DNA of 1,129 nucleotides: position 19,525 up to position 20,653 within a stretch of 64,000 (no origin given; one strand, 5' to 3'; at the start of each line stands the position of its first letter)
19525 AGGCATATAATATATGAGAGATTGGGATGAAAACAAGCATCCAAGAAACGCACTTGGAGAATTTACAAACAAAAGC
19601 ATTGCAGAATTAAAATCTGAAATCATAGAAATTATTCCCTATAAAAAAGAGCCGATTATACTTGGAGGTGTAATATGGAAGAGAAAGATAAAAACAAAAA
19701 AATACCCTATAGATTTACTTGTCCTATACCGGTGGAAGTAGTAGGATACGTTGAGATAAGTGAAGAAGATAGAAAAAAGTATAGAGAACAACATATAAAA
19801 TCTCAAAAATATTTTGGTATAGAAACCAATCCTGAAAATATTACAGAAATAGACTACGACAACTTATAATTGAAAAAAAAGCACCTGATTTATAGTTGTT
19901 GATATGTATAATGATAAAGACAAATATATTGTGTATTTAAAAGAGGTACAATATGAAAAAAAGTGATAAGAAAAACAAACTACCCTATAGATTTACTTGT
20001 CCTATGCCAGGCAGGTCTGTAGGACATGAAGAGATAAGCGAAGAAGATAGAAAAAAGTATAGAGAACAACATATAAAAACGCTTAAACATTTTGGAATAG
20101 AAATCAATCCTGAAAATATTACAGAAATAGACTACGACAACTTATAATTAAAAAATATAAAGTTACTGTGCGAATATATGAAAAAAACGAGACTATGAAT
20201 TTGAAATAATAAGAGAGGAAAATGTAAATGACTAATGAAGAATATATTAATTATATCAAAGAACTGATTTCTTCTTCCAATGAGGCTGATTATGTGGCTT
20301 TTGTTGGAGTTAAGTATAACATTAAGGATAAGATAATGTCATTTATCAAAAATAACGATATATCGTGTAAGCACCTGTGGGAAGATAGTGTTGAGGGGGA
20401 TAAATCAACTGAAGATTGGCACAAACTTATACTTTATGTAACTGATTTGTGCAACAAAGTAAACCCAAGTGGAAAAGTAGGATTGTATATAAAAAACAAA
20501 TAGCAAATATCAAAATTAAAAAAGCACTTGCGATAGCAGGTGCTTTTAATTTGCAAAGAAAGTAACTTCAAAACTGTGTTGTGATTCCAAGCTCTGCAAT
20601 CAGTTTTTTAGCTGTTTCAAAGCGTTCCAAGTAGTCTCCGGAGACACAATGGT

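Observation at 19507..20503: Cassette of four tiny unknown ORFs including a tandemly duplicated 64-aa gene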

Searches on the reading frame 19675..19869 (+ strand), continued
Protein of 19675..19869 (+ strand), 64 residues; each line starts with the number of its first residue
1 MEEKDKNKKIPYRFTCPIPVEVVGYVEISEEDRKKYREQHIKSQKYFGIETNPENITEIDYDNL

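Call 88: find_encoding_contigs(protein=P0031, flank=5000, max_places=4)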
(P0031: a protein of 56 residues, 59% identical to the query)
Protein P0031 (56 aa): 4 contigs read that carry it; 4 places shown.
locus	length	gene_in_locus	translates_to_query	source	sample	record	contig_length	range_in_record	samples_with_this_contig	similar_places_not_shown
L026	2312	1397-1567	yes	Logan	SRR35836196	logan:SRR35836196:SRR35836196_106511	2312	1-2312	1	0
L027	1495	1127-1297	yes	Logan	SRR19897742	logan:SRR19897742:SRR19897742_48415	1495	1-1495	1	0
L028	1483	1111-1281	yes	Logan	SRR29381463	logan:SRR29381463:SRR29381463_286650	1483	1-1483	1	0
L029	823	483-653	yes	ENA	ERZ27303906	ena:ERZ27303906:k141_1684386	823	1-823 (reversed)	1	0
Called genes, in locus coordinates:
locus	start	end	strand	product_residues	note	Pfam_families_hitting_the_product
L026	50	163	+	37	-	-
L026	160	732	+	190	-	-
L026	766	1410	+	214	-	PF03496:ADPrib_exo_Tox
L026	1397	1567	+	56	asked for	-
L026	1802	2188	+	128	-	PF03592:Terminase_2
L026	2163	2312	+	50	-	?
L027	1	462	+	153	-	?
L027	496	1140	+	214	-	PF03496:ADPrib_exo_Tox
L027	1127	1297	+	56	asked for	-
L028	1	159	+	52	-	?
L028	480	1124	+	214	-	PF01129:ART (weak), PF03496:ADPrib_exo_Tox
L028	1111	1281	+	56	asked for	-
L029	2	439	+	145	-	?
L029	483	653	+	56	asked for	-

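Call 93: search_protein_families(library=pfam, proteins=[L024:813-1466:+, L026:766-1407:+, L024:598-807:+, L026:160-729:+, L021:1081-1308:+, L021:809-1039:+], max_evalue=0.01)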
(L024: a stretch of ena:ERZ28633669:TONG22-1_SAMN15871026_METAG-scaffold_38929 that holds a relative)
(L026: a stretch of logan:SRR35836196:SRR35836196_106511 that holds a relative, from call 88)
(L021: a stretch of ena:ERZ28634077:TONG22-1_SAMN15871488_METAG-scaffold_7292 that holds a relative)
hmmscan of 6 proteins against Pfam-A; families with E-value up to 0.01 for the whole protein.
L024:813-1466:+ (218 aa): 1 family
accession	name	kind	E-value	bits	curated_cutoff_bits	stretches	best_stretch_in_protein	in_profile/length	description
PF06784.16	UPF0240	-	0.0069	16.8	25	0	15-77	105-167/173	Uncharacterised protein family (UPF0240)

L026:766-1407:+ (214 aa): 2 families
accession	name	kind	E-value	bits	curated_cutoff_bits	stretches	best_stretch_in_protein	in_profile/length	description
PF03496.20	ADPrib_exo_Tox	-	2.9e-11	43.5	23.4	1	53-206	12-189/196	ADP-ribosyltransferase exoenzyme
PF01129.24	ART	-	5.3e-05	23.1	22.3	1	56-211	60-219/222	NAD:arginine ADP-ribosyltransferase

L024:598-807:+ (70 aa): 0 families

L026:160-729:+ (190 aa): 0 families

L021:1081-1308:+ (76 aa): 0 families

L021:809-1039:+ (77 aa): 2 families
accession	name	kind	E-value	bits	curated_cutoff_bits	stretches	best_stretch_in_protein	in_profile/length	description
PF14206.11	Cys_rich_CPCC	-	5.3e-07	29.8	24.5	1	13-64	2-55/75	Cysteine-rich CPCC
PF24463.1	DUF7577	-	0.00091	19.2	28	1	12-32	3-22/27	Domain of unknown function (DUF7577)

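Call 96: find_related_loci(query=L026:766-1407:+, collection=viral_contigs, flank=2500)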
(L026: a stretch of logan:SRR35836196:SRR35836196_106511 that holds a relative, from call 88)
Query L026:766-1407:+ (214 aa) in viral_contigs; peptide patterns used: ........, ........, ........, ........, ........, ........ (x = any residue, [..] = any of these).
6 stretches matched a pattern, but none encodes a relative of the query by tblastn (E <= 1e-3).

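Call 98: find_related_loci(query=A7, collection=viral_contigs, flank=2500)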
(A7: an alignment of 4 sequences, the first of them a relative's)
Query A7 (214 aa) in viral_contigs; peptide patterns used: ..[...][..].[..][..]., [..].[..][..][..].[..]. (x = any residue, [..] = any of these).
112 stretches matched a pattern; 10 encode a relative of the query (tblastn E <= 1e-3); 10 distinct loci.
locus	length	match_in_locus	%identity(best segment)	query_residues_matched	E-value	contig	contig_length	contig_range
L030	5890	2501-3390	33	51-208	5e-25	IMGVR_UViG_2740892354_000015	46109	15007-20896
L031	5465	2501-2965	33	51-208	2e-24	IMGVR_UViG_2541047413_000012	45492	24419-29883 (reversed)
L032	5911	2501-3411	32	51-209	2e-24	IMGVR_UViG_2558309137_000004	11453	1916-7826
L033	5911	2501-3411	32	51-209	2e-24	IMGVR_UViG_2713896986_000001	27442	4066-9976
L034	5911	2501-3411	32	51-209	3e-24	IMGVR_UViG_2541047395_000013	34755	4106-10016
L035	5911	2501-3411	32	51-209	3e-24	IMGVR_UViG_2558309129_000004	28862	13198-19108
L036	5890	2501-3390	32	51-208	3e-24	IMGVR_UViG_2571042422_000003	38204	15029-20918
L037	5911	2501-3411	32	51-209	3e-24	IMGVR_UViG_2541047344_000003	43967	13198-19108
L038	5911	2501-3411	32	51-209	3e-24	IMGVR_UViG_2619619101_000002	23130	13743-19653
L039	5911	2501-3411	32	51-209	3e-24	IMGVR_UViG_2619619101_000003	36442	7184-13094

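Call 104: find_related_loci(query=A4, collection=metagenome_contigs, flank=3000)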
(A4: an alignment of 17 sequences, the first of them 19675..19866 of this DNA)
Query A4 (64 aa) in metagenome_contigs; peptide patterns used: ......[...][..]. (x = any residue, [..] = any of these).
2 stretches matched a pattern; 2 encode a relative of the query (tblastn E <= 1e-3); 2 distinct loci.
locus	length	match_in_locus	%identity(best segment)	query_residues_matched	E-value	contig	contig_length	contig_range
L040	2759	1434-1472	69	11-23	2e-4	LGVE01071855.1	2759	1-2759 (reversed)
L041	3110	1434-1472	69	11-23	2e-4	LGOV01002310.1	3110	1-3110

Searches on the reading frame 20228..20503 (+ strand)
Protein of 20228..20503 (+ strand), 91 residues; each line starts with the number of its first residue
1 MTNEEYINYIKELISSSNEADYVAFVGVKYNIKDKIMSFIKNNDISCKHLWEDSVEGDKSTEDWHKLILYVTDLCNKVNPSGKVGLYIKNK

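Call 5: search_protein_families(library=pfam, proteins=[window:20228-20503:+], max_evalue=10)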
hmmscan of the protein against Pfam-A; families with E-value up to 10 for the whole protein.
window:20228-20503:+ (91 aa): 1 family
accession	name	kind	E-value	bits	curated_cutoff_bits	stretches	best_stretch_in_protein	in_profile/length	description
PF09035.16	Tn916-Xis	-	0.059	14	22.9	1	7-37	29-59/69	Excisionase from transposon Tn916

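Call 19: find_homologous_proteins(query=window:20228-20500:+, max_evalue=0.01)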
Query window:20228-20500:+ (91 aa): 1 proteins with E <= 0.01 among 2 candidates.
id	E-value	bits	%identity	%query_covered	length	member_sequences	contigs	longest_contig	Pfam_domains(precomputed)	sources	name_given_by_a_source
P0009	3.0e-52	192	98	100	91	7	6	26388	-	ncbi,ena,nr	ncbi:MAG: hypothetical protein IKD20_06505 [Clostridia bacterium]|nr:hypothetical protein [Clostridi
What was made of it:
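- D has no relatives outside this locus (call 19).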

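Call 21: find_encoding_contigs(protein=P0009, flank=5000, max_places=8)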
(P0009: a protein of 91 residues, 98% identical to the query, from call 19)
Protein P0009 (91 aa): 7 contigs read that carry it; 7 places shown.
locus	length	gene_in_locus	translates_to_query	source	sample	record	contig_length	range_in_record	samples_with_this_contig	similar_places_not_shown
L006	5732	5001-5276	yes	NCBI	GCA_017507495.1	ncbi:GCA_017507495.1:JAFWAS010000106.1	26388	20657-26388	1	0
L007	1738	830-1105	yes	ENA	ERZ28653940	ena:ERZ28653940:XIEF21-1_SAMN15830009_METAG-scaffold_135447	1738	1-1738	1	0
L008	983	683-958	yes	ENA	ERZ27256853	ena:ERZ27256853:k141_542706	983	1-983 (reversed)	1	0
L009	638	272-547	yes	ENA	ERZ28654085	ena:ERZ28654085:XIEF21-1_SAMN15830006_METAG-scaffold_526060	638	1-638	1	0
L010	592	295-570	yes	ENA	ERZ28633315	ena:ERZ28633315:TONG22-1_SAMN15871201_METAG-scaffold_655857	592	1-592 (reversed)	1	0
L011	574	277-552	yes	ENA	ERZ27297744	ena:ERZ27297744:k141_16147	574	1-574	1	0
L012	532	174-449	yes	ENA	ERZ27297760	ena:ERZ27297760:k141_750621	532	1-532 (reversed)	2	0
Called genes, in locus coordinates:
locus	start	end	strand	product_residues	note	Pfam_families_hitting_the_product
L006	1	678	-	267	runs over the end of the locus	PF00535:Glycos_transf_2, PF10111:Glyco_tranf_2_2, PF13641:Glyco_tranf_2_3, PF13632:Glyco_trans_2_3 (faint)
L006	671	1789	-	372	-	PF13477:Glyco_trans_4_2, PF13439:Glyco_transf_4 (weak), PF00534:Glycos_transf_1, PF13692:Glyco_trans_1_4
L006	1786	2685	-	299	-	PF00389:2-Hacid_dh, PF02826:2-Hacid_dh_C, PF00670:AdoHcyase_NAD (weak), PF01262:AlaDh_PNT_C (weak)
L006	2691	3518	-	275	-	PF03328:HpcH_HpaI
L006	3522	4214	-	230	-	PF02397:Bac_transf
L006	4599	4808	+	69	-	-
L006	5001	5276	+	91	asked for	-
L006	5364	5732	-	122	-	?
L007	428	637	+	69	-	-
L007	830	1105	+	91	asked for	-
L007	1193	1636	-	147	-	-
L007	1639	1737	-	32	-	?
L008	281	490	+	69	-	-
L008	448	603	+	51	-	-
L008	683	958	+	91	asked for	-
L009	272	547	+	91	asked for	-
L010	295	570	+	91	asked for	-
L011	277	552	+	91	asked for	-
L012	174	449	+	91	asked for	-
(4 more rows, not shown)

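Call 32: search_protein_families(library=phrogs, proteins=[window:20228-20500:+, L007:1193-1633:-], max_evalue=1)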
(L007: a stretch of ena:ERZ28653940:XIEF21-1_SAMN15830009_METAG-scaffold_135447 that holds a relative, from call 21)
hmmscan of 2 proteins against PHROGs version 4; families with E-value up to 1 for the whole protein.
window:20228-20500:+ (91 aa): 2 families
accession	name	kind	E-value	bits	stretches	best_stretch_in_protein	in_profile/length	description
phrog_16245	-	unknown function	0.1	13.5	1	6-54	14-62/160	-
phrog_34640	-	unknown function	0.29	12.8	1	7-46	37-76/80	-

L007:1193-1633:- (146 aa): 1 family
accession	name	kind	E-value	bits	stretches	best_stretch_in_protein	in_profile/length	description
phrog_3805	-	unknown function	0.022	16.4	1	57-79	72-94/98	-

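Call 44: search_protein_families(library=pfam, proteins=[L007:1193-1633:-], max_evalue=0.01)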
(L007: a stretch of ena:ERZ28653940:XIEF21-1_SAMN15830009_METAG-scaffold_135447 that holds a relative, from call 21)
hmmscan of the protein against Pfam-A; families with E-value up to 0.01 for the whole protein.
L007:1193-1633:- (146 aa): 0 families

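Call 65: predict_structure(protein=window:20228-20500:+)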
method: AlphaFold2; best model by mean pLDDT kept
length: 91 residues; sequences in the alignment: 1
mean_pLDDT: 45.6   pTM: 0.31
mean pLDDT of the five models: 45.6, 45.6, 45.4, 44.5, 42.7
residues with pLDDT >= 90: 0; 70-90: 0; 50-70: 31; < 50: 60
segments of 3 or more residues with pLDDT < 50: 3-6, 13-32, 43-63, 78-91
pLDDT, mean of each block of 10 residues (from residue 1): 51 45 41 52 44 40 51 50 38 27
secondary structure, 60 per line:
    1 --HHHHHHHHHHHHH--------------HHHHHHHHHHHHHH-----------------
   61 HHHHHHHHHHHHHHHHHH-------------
elements in order: H3-15 H30-43 H61-78
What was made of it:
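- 20228..20503 (+): ORF D (91 aa): orphan small protein in the partner-gene position. Its family is unknown. The AlphaFold2 single-sequence model has pLDDT 45.6 and is uninformative (call 65).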

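Call 68: search_solved_structures(query=window:20228-20500:+, max_evalue=10)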
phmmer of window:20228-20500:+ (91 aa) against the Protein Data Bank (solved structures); distinct sequences matched with E-value up to 10: 2.
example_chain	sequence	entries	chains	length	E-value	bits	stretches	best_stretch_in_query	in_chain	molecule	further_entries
3ulp_A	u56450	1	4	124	0.3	14.2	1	38-79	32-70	Single-strand binding protein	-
27ae_A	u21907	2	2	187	0.42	13.8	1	7-61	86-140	DNA-binding protein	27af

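Call 70: search_protein_families(library=padloc, proteins=[window:20228-20500:+, L007:1193-1633:-], max_evalue=1)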
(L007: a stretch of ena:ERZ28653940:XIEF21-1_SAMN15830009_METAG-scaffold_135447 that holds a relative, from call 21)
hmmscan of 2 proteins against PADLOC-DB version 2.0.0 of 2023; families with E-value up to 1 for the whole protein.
window:20228-20500:+ (91 aa): 1 family
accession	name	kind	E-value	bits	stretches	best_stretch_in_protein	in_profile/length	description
PDLC00752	Effector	-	0.00059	16.8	1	4-79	371-450/508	Endonuclease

L007:1193-1633:- (146 aa): 0 families

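Call 71: search_protein_families(library=ncbifam, proteins=[window:20228-20500:+, L007:1193-1633:-], max_evalue=1)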
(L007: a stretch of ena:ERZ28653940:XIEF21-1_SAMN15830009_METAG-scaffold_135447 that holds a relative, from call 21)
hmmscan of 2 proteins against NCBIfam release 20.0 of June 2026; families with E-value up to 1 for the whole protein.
window:20228-20500:+ (91 aa): 1 family
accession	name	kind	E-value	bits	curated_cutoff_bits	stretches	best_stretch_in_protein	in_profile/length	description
NF004972.0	PRK06341.1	equivalog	0.042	13.8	254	1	24-80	12-70/166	single-stranded DNA-binding protein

L007:1193-1633:- (146 aa): 1 family
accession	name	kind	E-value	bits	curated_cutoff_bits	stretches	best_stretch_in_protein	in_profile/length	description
NF047539.1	XAC2610_fam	domain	0.017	15.6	35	1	15-84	23-87/89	XAC2610-related protein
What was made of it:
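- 20228..20503 (+): One weak PADLOC hit at E 6e-4 (calls 5, 68, 70, 71).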
